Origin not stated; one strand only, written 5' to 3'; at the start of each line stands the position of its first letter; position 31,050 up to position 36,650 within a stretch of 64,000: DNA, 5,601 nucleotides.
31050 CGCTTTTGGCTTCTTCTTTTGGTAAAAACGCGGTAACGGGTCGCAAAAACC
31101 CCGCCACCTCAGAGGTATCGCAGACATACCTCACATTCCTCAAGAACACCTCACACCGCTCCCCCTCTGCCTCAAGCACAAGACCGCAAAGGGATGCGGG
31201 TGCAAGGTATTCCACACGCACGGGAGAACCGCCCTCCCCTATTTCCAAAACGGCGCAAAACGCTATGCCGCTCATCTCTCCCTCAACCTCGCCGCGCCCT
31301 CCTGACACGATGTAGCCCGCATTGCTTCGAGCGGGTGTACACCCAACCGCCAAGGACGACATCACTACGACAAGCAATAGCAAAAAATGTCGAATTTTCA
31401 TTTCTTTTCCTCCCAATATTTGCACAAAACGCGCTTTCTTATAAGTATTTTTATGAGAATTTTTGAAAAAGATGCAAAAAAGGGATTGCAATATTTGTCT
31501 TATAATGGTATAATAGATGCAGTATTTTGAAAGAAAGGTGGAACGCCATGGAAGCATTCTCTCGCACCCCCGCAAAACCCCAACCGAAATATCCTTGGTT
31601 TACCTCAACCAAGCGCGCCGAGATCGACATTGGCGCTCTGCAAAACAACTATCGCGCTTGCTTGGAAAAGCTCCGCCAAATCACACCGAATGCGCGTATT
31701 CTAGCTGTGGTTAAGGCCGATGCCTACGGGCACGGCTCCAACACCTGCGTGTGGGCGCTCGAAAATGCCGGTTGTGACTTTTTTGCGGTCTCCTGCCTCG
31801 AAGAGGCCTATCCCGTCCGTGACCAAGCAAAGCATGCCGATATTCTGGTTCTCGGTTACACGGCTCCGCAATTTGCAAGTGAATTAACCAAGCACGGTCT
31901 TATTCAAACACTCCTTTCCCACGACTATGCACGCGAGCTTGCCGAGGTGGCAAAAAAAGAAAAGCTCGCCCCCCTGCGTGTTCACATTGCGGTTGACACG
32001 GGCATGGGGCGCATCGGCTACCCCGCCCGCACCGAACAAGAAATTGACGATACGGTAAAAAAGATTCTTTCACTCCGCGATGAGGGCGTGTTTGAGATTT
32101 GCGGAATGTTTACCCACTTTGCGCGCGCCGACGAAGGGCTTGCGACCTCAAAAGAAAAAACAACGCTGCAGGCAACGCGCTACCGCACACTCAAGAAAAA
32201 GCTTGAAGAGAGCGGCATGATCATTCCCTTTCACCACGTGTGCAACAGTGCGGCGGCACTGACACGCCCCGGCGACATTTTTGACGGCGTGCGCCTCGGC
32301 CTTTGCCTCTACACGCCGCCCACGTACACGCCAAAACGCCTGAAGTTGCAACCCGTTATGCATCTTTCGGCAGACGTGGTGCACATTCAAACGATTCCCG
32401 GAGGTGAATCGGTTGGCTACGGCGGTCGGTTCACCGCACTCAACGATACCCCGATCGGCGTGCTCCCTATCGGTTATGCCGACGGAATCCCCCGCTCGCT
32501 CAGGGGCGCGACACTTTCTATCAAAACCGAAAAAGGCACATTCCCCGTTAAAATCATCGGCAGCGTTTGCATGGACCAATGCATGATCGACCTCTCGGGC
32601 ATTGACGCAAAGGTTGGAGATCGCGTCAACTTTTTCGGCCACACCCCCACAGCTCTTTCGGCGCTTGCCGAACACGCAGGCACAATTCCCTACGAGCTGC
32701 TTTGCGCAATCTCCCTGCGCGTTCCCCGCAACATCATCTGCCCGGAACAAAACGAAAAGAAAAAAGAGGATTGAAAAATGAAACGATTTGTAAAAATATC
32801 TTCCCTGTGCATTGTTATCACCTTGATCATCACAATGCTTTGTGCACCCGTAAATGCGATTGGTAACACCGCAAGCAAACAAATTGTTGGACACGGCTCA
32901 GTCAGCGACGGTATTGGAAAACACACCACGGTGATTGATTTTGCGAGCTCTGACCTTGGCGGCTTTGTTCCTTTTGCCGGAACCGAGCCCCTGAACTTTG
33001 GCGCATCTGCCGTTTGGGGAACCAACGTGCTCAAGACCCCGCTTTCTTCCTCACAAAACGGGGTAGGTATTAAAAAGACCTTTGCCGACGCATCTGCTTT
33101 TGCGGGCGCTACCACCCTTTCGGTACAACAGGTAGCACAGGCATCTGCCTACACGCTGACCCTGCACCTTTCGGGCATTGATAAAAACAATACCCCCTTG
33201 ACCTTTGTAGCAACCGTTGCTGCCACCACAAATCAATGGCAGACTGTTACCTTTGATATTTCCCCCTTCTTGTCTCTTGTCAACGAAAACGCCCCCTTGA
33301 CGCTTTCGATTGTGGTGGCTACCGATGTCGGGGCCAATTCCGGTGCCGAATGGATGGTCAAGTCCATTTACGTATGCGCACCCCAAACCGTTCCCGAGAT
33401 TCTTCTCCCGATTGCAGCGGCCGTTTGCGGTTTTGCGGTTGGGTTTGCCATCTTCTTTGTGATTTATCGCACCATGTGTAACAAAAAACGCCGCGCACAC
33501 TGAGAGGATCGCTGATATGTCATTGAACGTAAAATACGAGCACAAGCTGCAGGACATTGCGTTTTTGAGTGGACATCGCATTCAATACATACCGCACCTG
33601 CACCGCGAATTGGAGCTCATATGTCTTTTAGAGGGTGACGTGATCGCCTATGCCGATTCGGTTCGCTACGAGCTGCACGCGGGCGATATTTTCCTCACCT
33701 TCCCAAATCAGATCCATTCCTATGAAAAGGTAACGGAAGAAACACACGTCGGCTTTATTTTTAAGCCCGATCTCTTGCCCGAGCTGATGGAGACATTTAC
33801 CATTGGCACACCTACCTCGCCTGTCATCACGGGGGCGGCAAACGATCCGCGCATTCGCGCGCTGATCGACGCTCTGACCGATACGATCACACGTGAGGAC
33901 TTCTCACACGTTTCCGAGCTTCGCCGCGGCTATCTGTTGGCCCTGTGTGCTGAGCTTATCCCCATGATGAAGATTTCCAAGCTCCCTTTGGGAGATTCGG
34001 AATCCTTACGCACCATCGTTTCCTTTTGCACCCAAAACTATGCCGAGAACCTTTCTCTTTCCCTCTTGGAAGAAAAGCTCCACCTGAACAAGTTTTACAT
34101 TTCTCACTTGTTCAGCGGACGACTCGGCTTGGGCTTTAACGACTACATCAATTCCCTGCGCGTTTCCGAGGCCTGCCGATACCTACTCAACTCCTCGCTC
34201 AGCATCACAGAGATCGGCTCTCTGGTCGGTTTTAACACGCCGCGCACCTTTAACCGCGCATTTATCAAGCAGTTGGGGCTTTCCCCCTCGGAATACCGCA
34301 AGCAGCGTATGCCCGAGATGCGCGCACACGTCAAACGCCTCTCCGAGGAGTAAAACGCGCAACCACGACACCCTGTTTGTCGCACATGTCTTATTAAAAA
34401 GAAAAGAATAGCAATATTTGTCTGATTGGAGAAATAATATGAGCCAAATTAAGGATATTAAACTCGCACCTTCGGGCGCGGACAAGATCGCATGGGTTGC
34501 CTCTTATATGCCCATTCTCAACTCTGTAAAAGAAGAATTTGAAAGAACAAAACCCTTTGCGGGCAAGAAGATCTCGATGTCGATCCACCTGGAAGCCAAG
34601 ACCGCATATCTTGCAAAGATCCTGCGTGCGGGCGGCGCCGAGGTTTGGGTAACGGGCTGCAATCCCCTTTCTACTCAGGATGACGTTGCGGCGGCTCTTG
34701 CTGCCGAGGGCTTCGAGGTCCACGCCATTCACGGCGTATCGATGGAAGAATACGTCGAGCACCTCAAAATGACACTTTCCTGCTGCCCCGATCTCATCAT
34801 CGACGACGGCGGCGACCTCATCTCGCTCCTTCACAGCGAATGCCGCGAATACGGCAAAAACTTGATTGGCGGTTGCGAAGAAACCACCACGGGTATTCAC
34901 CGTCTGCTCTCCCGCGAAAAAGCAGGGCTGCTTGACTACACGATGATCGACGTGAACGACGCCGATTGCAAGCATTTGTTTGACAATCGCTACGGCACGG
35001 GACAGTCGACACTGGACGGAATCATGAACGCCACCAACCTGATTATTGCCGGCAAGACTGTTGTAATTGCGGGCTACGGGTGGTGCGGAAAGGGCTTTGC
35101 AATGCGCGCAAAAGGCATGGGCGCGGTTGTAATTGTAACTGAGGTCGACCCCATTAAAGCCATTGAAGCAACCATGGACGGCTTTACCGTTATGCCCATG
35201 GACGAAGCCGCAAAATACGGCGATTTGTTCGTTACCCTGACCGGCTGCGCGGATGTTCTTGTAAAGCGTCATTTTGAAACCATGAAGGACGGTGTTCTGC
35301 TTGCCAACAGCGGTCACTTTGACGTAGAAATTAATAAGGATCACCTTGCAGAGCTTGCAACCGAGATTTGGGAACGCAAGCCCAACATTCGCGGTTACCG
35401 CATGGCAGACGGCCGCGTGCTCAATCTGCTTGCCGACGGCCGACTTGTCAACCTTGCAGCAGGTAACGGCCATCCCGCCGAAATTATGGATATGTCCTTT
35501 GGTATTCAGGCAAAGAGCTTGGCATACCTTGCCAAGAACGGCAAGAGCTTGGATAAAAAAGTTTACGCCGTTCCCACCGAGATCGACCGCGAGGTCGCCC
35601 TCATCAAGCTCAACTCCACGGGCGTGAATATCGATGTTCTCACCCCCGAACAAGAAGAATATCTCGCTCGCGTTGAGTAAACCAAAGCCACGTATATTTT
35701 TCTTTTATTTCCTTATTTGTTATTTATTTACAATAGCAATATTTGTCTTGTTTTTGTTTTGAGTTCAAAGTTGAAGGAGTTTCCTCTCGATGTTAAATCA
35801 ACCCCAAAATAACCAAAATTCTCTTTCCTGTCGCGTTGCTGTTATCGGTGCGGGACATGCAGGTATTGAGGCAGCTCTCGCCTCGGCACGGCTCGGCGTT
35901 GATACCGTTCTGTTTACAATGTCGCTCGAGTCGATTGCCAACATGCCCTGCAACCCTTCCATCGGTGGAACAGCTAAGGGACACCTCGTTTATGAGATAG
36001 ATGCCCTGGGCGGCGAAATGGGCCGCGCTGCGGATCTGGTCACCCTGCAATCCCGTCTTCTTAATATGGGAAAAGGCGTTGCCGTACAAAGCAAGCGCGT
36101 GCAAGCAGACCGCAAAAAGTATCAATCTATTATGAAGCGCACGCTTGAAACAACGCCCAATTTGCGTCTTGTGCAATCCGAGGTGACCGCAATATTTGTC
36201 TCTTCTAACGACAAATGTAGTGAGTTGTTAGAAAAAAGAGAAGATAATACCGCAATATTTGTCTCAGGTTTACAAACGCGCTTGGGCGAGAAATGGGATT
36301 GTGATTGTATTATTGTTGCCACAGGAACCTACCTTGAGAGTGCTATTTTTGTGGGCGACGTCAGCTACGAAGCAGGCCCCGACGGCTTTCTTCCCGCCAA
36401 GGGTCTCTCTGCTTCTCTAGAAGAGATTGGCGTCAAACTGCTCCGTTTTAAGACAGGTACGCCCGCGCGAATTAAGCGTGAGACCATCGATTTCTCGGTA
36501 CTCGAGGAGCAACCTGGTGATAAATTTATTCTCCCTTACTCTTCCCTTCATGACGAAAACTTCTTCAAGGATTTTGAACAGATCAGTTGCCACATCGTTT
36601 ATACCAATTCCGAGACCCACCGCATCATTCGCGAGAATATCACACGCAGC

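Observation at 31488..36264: Exact 13-mer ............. occurs five times on the same strand within 4.8 kb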

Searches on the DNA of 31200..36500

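Call 63: search_rna_families(source=window, start=31200, end=36500, threshold=evalue, max_evalue=1)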
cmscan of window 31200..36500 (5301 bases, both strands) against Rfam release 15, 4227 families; matches with E-value up to 1: 0.
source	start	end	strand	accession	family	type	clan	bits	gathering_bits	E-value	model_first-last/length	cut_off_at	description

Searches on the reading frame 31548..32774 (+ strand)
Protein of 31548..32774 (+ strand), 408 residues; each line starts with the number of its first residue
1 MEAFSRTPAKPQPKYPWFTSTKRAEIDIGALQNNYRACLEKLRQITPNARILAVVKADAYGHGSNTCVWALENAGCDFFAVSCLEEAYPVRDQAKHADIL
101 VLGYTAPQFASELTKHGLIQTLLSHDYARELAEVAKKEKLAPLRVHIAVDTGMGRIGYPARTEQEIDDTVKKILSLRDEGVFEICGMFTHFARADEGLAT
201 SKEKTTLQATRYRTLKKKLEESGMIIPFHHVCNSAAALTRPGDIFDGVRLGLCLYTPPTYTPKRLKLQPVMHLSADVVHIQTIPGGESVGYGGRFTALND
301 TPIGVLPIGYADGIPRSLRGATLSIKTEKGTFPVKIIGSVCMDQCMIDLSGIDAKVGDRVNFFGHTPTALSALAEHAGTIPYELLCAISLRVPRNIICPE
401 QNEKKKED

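Call 23: search_protein_families(library=pfam, proteins=[window:31548-32774:+])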
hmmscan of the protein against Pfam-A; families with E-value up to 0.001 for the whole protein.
window:31548-32774:+ (408 aa): 2 families
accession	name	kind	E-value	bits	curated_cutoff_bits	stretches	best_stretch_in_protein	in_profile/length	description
PF01168.26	Ala_racemase_N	-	8.3e-52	176.5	24.1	1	26-255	1-216/220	Alanine racemase, N-terminal domain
PF00842.27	Ala_racemase_C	-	4e-37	127.1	25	1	270-395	1-126/127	Alanine racemase, C-terminal domain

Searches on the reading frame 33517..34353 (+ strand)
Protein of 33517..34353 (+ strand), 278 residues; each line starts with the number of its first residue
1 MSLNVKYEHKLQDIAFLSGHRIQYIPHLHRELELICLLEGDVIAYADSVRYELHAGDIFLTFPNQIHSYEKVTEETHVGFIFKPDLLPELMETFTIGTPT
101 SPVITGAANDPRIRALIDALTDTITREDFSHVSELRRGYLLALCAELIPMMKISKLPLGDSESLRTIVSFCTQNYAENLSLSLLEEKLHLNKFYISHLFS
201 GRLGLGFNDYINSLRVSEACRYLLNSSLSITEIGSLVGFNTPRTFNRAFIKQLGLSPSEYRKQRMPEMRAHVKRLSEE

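Call 23: search_protein_families(library=pfam, proteins=[window:33517-34353:+])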
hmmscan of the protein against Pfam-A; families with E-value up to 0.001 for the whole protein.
window:33517-34353:+ (278 aa): 4 families
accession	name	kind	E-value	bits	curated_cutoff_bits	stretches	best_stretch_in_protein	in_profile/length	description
PF12833.13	HTH_18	-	5.1e-21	75.2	33.6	1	186-263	3-80/80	Helix-turn-helix domain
PF02311.25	AraC_binding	-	3.3e-12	46.8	21.1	1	21-128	13-119/135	AraC-like ligand binding domain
PF00165.29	HTH_AraC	-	4.4e-09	36.7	26.6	1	225-262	6-42/42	Bacterial regulatory helix-turn-helix proteins, AraC family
PF07883.17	Cupin_2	-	6.8e-07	29.4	27.2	1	26-75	13-62/70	Cupin domain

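Call 45: search_solved_structures(query=window:33517-34353:+, max_evalue=0.001, show_alignments=3)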
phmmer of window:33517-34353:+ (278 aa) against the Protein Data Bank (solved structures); distinct sequences matched with E-value up to 0.001: 23.
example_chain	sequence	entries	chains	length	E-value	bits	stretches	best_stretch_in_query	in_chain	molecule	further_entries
3oou_A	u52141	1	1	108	7.2e-14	55.2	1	163-262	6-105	Lin2118 protein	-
6swi_A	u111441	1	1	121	2.8e-13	53.3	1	173-266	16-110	Two-component response regulator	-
3lsg_A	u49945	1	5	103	9.5e-10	41.7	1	168-262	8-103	Two-component response regulator yesN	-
12aw_A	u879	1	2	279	4.6e-09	39.5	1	131-264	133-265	HYBRID TWO-COMPONENT SYSTEM PROTEIN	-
2k9s_A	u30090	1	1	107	7.4e-08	35.5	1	172-261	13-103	Arabinose operon regulatory protein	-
1xs9_A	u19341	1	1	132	5.1e-07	32.7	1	160-266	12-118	Multiple antibiotic resistance protein marA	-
1bl0_A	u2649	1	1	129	5.1e-07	32.7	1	160-266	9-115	PROTEIN (MULTIPLE ANTIBIOTIC RESISTANCE PROTEIN)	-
7r3w_A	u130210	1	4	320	1.1e-06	31.6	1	160-266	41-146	Putative bacterial regulatory helix-turn-helix protein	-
7w5w_J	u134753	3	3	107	8.8e-06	28.7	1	164-262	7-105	Regulatory protein SoxS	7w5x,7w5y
3w6v_A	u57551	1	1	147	1.7e-05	27.8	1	161-262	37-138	AdpA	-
3oio_A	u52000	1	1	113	2.6e-05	27.2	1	160-265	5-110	Transcriptional regulator (AraC-type DNA-binding domain-containing proteins)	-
7vwy_G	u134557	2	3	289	3.9e-05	26.6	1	171-268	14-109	Right origin-binding protein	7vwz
1d5y_A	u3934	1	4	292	4.5e-05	26.4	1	174-268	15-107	ROB TRANSCRIPTION FACTOR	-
8vrq_A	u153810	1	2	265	4.7e-05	26.3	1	72-260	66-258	Regulatory protein Rns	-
8vst_A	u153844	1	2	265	4.7e-05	26.3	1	72-260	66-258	Regulatory protein Rns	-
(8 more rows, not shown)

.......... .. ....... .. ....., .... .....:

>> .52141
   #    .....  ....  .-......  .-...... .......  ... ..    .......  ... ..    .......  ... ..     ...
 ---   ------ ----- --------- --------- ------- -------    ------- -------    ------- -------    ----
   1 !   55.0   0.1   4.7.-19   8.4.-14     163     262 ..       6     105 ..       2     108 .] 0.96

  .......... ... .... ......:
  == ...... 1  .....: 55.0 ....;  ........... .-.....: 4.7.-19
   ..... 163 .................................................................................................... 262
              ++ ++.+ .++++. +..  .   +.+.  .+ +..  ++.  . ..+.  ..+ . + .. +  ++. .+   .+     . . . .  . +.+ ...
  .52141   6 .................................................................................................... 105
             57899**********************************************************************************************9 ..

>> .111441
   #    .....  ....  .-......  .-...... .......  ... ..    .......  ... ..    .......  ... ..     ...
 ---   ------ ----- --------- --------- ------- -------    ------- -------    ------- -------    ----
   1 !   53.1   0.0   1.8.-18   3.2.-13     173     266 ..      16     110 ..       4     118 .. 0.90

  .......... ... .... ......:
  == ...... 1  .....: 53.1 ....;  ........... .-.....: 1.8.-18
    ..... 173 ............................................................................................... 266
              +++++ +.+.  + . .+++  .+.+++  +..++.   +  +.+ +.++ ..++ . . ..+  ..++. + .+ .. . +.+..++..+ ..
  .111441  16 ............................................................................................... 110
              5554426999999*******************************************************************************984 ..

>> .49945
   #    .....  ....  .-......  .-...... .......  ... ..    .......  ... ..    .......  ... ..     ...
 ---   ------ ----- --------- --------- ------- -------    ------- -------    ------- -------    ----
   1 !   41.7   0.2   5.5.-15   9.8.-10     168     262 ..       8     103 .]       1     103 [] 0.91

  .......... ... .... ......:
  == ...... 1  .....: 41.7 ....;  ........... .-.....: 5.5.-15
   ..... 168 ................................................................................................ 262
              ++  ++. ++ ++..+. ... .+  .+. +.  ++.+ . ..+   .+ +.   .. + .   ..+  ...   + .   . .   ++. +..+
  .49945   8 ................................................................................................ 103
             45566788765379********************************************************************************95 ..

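Call 46: search_protein_families(library=ncbifam, proteins=[window:33517-34353:+], max_evalue=0.00001)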
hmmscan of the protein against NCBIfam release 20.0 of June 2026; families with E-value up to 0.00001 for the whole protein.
window:33517-34353:+ (278 aa): 25 families
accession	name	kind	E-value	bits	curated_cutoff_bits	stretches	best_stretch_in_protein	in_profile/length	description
NF047455.1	TF_Staph_AryK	equivalog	1.5e-21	76.3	850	1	28-269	19-264/759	transcriptional regulator AryK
NF007860.0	PRK10572.1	equivalog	3.1e-17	62.4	208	1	46-265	64-286/292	arabinose operon transcriptional regulator AraC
NF047788.1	TransRegPocR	equivalog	2.5e-15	56.5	500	1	163-266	190-293/296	transcriptional regulator PocR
NF010026.0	PRK13501.1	equivalog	3.6e-14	52.6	363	1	24-265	31-279/290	HTH-type transcriptional activator RhaR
NF033869.1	viru_reg_Rsp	equivalog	4.1e-14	52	400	1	161-263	146-248/701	AraC family transcriptional regulator Rsp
NF007693.0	PRK10371.1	equivalog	4e-12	45.9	253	1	164-264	200-300/309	transcriptional regulator MelR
TIGR04094.1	adjacent_YSIRK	equivalog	2e-11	43.5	200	1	161-261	284-383/383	YSIRK-targeted surface antigen transcriptional regulator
TIGR02297.1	HpaA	equivalog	8.7e-11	41.6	274.65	1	10-263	24-287/287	4-hydroxyphenylacetate catabolism regulatory protein HpaA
NF006902.0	PRK09393.1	equivalog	3e-10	39.8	425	1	160-264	218-322/327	transcriptional regulator FtrA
NF010028.0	PRK13503.1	equivalog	6.4e-10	38.9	288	1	101-265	112-274/278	HTH-type transcriptional activator RhaS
NF050186.1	TransRegGliRPseudo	equivalog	2.4e-09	37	570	1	204-264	277-337/338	AraC family transcriptional regulator GliR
NF010025.2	PRK13500.1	equivalog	8.5e-09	35.4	525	1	26-264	33-278/282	HTH-type transcriptional activator RhaR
NF012144.2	ramA_TF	equivalog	1e-08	35.5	180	1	164-264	7-107/108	RamA family antibiotic efflux transcriptional regulator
NF010027.0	PRK13502.1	equivalog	2.9e-08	33.5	384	0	197-262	211-276/282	HTH-type transcriptional activator RhaR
NF052371.1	TransRegGbdRPseu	equivalog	2.9e-08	33.2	480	1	161-267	224-330/365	choline metabolism transcriptional regulator GbdR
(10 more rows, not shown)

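Call 49: find_related_loci(query=window:33517-34353:+, collection=genome_contigs, flank=6000)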
Query window:33517-34353:+ (278 aa) in genome_contigs; peptide patterns used: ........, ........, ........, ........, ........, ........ (x = any residue, [..] = any of these).
123 stretches matched a pattern; 34 encode a relative of the query (tblastn E <= 1e-3); 33 distinct loci.
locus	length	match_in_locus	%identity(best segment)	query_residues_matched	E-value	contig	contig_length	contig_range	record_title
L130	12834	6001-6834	97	1-278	0e+0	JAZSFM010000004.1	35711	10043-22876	MAG: Eubacteriales bacterium isolate T1900044581_TS20190047.MAGScoT_cleanbin_000042 SGB_572_k141_1831956, whole genome s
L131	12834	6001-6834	98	1-278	0e+0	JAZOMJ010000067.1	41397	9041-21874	MAG: Eubacteriales bacterium isolate T1900045648_YK20190342.MAGScoT_cleanbin_000032 SGB_8183_k141_2646956, whole genome 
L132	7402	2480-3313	97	1-278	0e+0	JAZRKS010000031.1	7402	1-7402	MAG: Eubacteriales bacterium isolate T1900045445_YK20190136.MAGScoT_cleanbin_000046 SGB_7148_k141_964974, whole genome s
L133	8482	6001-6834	97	1-278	0e+0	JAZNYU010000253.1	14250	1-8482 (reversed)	MAG: Eubacteriales bacterium isolate T1900044774_TS20190240.MAGScoT_cleanbin_000022 SGB_2467_k141_2035078, whole genome 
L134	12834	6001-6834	97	1-278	0e+0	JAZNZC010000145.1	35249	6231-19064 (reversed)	MAG: Eubacteriales bacterium isolate T1900044770_TS20190236.MAGScoT_cleanbin_000053 SGB_2447_k141_748604, whole genome s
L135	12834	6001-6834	97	1-278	0e+0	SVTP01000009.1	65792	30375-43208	MAG: Oscillospiraceae bacterium isolate SIG698 NODE_10456_length_65792_cov_4.431585, whole genome shotgun sequence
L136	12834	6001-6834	96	1-278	0e+0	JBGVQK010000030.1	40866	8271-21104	MAG: Eubacteriales bacterium isolate fecal_MAG_166 fecal_MAG_166_contig_0030, whole genome shotgun sequence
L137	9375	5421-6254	96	1-278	0e+0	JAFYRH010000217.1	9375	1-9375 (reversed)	MAG: Clostridia bacterium isolate RGIG7350 Water_buffalos_Cecum-5__c726339, whole genome shotgun sequence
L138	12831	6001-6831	96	1-277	0e+0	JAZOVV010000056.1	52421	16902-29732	MAG: Eubacteriales bacterium isolate T1900045525_YK20190219.MAGScoT_cleanbin_000018 SGB_7680_k141_44656, whole genome sh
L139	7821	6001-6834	94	1-278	2e-172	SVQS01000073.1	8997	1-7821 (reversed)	MAG: Oscillospiraceae bacterium isolate SIG623 NODE_32914_length_8997_cov_3.383878, whole genome shotgun sequence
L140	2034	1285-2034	98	1-250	2e-177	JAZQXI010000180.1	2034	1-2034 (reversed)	MAG: Eubacteriales bacterium isolate T1900045162_TC20190156.MAGScoT_cleanbin_000017 SGB_5087_k141_3562963, whole genome 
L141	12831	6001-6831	79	1-277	1e-145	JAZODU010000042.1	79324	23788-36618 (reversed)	MAG: Eubacteriales bacterium isolate T1900044751_TS20190417.MAGScoT_cleanbin_000017 SGB_2214_k141_2314168, whole genome 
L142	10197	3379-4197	78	1-273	2e-139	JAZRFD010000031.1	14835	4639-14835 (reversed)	MAG: Eubacteriales bacterium isolate T1900045495_YK20190189.MAGScoT_cleanbin_000042 SGB_7435_k141_146557, whole genome s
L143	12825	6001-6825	72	1-275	5e-139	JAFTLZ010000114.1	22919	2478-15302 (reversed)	MAG: Clostridia bacterium isolate RGIG3940 Roe_deer_Cecum-3__c428400, whole genome shotgun sequence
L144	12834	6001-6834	76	1-278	5e-137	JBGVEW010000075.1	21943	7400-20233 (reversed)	MAG: Eubacteriales bacterium isolate fecal_MAG_404 fecal_MAG_404_contig_0075, whole genome shotgun sequence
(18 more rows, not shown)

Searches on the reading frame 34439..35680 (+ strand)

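Call 23: search_protein_families(library=pfam, proteins=[window:34439-35680:+])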
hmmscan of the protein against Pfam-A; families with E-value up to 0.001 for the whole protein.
window:34439-35680:+ (413 aa): 4 families
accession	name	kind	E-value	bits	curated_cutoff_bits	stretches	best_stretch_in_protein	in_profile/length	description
PF00670.27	AdoHcyase_NAD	-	1.8e-54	184.7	27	1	183-342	1-160/162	S-adenosyl-L-homocysteine hydrolase, NAD binding domain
PF05221.23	AdoHcyase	-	4e-53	180.9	25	2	3-136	3-141/299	S-adenosyl-L-homocysteine hydrolase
PF02826.25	2-Hacid_dh_C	-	1.2e-07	31.8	25.1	1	203-293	34-128/178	D-isomer specific 2-hydroxyacid dehydrogenase, NAD binding domain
PF07991.19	KARI_N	-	3.1e-07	30.5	20.6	1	203-297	2-100/165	Acetohydroxy acid isomeroreductase, NADPH-binding domain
